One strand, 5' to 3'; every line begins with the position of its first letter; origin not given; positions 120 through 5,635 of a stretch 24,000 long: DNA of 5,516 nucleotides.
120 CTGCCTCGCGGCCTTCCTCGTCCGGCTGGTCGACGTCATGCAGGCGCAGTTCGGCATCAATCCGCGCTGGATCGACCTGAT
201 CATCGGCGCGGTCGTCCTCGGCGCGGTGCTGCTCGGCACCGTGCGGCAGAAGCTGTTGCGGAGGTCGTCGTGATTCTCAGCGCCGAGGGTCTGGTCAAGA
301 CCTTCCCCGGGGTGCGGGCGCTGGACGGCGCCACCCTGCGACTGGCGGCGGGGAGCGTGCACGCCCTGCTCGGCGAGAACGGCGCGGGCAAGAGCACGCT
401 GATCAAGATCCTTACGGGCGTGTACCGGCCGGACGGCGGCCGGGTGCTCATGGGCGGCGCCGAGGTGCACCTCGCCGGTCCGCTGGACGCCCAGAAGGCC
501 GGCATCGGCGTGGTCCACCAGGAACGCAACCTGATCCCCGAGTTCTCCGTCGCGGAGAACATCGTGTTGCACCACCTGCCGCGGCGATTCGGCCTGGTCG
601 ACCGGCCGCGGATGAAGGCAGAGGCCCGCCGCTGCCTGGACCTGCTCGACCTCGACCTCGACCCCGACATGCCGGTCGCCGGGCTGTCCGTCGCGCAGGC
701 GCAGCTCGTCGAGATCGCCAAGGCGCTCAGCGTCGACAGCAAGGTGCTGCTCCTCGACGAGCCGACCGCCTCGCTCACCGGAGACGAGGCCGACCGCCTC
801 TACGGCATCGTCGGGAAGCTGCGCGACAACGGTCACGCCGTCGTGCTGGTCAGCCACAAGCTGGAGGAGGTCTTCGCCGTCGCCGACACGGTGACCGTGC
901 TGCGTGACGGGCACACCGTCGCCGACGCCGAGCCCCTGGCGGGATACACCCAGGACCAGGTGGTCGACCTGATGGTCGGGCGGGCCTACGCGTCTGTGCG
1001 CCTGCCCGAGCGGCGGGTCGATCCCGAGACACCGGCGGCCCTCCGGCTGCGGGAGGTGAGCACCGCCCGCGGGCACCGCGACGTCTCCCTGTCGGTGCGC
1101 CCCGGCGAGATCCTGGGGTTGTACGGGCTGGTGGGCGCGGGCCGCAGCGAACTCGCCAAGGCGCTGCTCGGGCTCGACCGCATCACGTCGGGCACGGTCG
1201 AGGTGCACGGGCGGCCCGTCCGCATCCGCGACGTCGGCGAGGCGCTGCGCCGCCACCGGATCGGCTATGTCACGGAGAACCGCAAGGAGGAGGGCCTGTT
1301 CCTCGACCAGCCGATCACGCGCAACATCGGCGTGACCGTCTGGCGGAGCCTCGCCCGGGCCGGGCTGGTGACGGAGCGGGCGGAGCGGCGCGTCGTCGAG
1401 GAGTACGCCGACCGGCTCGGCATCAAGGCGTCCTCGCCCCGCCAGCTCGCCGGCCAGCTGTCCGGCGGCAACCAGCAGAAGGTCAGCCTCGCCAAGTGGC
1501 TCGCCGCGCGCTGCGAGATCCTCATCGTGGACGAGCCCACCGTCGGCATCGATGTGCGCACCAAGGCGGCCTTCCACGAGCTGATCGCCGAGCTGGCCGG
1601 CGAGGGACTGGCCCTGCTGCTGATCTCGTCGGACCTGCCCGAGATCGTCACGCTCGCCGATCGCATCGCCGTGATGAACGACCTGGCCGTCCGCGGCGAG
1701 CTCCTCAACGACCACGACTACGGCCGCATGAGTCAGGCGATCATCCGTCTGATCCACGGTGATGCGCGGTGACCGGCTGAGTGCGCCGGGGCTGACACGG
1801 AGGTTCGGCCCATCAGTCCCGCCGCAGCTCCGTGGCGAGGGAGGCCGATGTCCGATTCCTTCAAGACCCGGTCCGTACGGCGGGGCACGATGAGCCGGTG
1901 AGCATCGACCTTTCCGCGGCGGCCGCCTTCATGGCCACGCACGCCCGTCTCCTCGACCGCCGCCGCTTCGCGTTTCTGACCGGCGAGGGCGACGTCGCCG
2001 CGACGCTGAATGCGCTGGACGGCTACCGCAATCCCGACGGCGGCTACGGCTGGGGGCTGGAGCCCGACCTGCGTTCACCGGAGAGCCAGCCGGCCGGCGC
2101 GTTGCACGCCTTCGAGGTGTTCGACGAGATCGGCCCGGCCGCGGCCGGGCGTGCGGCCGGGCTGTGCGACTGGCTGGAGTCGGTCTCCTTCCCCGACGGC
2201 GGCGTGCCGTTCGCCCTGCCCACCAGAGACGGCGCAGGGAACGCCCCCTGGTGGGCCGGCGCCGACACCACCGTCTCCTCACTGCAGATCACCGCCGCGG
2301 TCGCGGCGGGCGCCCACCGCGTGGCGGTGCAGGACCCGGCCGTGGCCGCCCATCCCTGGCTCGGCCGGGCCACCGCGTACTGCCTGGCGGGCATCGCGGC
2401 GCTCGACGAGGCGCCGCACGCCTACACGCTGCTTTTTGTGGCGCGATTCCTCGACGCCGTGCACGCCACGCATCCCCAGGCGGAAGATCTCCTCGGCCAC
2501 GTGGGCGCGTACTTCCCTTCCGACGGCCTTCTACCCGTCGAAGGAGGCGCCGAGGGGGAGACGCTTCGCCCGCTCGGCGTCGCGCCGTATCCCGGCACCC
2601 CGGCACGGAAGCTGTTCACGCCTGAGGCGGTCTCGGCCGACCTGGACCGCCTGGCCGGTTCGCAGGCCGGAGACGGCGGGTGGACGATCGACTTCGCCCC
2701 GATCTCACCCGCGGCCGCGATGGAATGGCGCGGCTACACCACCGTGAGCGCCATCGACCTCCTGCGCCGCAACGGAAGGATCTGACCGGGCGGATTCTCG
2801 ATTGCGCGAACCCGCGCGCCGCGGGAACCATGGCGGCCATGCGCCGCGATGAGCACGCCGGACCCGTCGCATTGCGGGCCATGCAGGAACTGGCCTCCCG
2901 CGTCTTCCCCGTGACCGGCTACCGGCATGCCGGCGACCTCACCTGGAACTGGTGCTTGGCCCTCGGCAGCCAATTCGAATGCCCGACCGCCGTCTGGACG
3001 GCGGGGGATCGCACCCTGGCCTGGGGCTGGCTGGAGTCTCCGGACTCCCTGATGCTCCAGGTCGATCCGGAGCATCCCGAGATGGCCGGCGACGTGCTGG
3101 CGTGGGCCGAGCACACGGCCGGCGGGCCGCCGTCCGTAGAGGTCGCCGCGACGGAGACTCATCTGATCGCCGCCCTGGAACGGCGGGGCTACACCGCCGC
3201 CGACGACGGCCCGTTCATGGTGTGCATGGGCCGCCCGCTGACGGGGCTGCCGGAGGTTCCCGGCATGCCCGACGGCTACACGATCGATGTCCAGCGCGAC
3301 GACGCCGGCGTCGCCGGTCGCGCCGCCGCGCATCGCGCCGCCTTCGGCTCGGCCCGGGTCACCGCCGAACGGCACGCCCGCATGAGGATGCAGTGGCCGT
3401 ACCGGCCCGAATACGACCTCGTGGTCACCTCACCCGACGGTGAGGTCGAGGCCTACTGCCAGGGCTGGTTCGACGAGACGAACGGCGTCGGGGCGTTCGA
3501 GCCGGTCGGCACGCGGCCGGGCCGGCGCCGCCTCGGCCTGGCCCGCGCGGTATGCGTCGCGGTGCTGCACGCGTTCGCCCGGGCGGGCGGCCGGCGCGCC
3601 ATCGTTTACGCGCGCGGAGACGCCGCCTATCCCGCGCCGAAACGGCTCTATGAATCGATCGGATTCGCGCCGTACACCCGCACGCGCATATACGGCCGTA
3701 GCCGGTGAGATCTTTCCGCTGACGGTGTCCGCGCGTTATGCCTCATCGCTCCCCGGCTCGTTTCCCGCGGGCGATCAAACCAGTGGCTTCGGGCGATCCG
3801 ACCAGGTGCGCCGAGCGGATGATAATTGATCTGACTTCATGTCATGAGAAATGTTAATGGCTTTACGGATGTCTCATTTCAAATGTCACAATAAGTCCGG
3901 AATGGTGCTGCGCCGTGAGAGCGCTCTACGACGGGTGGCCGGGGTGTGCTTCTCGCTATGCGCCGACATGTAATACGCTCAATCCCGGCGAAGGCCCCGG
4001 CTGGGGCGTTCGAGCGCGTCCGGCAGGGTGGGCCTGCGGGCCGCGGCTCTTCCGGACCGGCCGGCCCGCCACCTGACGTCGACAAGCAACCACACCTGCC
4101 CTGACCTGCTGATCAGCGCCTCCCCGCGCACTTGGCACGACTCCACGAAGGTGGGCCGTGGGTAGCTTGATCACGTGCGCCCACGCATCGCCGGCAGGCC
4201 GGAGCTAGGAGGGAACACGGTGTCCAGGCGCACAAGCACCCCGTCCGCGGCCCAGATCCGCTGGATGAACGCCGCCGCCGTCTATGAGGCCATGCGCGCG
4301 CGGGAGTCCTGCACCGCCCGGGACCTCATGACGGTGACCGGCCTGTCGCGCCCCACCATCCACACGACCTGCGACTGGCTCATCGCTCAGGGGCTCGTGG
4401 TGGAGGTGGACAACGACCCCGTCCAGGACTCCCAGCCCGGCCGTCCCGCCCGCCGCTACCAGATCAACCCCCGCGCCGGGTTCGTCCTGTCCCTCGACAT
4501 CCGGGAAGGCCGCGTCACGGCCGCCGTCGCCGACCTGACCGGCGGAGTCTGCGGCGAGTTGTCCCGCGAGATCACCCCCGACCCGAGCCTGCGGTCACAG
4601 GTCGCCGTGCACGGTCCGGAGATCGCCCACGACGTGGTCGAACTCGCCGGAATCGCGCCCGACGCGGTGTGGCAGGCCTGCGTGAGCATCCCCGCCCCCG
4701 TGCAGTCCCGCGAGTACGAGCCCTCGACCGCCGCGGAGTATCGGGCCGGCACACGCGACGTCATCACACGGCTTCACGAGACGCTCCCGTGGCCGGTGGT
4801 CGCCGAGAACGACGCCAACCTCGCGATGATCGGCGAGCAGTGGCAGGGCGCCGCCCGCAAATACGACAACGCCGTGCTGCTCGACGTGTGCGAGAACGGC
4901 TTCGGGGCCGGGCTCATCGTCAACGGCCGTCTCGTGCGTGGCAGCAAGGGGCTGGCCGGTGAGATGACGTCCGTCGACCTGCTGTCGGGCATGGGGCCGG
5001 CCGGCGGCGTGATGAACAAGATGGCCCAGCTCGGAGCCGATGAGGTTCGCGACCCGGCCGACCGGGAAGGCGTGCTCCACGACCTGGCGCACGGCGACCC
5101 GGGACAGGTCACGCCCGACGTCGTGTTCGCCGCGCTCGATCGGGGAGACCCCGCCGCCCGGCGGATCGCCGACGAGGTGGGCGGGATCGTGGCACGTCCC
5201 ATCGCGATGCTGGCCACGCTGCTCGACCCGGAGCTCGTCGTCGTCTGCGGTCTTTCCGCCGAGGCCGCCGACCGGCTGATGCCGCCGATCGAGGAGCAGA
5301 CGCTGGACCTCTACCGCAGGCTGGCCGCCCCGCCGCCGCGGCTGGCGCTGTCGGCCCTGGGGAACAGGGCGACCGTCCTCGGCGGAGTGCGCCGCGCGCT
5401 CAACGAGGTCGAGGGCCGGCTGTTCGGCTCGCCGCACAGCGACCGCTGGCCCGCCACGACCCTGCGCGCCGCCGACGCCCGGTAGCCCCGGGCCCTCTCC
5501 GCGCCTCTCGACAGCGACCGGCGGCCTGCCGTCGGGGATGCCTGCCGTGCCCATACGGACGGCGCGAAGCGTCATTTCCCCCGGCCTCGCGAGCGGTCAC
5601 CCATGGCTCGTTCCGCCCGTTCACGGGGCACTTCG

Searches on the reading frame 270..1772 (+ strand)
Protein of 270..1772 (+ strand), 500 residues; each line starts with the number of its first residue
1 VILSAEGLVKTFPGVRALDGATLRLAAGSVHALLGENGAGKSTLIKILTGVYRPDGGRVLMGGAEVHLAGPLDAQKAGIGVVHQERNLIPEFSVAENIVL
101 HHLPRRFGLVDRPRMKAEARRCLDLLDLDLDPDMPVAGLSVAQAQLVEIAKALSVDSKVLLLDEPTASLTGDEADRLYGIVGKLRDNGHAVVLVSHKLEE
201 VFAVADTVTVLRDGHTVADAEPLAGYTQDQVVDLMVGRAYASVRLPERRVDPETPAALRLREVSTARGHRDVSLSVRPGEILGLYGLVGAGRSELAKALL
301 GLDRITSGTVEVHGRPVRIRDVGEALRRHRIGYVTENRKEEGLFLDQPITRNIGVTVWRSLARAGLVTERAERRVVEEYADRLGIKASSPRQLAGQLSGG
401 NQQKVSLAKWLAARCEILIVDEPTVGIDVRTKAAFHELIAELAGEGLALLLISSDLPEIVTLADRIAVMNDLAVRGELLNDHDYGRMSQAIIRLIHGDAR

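Call 44: search_protein_families(library=pfam, proteins=[window:270-1772:+], max_evalue=0.00001)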
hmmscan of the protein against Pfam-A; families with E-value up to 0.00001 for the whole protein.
window:270-1772:+ (500 aa): 2 families
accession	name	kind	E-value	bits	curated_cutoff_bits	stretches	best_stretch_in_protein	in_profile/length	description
PF00005.33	ABC_tran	-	1.4e-56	191.4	25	2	18-167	1-137/137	ABC transporter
PF13304.12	AAA_21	-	1.5e-10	42.1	27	0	394-451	235-295/304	AAA domain, putative AbiEii toxin, Type IV TA system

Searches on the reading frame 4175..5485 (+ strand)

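Call 44: search_protein_families(library=pfam, proteins=[window:4175-5485:+], max_evalue=0.00001)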
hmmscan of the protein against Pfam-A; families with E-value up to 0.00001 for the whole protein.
window:4175-5485:+ (436 aa): 1 family
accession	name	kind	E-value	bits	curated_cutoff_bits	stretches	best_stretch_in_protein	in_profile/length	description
PF00480.26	ROK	-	3.8e-22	79.6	22.9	1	163-404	55-287/294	ROK family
